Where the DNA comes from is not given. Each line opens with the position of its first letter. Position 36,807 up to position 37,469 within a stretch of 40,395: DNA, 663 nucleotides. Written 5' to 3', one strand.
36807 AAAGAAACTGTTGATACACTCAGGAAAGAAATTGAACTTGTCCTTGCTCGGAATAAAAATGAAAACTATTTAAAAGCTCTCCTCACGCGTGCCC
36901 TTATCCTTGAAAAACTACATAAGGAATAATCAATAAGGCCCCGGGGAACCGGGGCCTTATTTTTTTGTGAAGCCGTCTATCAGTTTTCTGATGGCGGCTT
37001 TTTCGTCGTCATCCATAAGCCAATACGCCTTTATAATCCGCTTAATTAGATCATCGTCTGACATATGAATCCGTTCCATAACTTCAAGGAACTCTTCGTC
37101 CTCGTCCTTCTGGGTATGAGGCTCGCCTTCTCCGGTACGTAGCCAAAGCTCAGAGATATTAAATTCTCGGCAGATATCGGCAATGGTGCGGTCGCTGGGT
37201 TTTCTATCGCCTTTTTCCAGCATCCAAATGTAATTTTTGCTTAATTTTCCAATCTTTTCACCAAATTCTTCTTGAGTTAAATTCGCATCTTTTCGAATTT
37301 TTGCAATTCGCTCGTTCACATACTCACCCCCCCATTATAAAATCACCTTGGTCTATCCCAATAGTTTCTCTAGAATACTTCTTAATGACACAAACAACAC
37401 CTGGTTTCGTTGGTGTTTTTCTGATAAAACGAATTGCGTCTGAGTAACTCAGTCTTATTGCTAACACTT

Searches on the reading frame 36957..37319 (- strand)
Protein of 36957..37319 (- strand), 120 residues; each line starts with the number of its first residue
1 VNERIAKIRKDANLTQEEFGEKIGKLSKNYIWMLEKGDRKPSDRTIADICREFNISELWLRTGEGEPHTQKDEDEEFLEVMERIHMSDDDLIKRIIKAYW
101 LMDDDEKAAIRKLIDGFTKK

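Call 62: search_protein_families(library=pfam, max_evalue=0.001, proteins=[window:36957-37319:-])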
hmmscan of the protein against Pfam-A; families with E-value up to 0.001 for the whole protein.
window:36957-37319:- (120 aa): 3 families
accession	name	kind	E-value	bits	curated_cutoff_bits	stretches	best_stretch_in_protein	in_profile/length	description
PF01381.28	HTH_3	-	1.7e-12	47.6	23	1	5-60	1-55/55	Helix-turn-helix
PF12844.13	HTH_19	-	6.5e-11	42.4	30.2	1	2-66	1-64/64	Helix-turn-helix domain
PF13560.12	HTH_31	-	5.2e-06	27.1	27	1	4-51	5-52/64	Helix-turn-helix domain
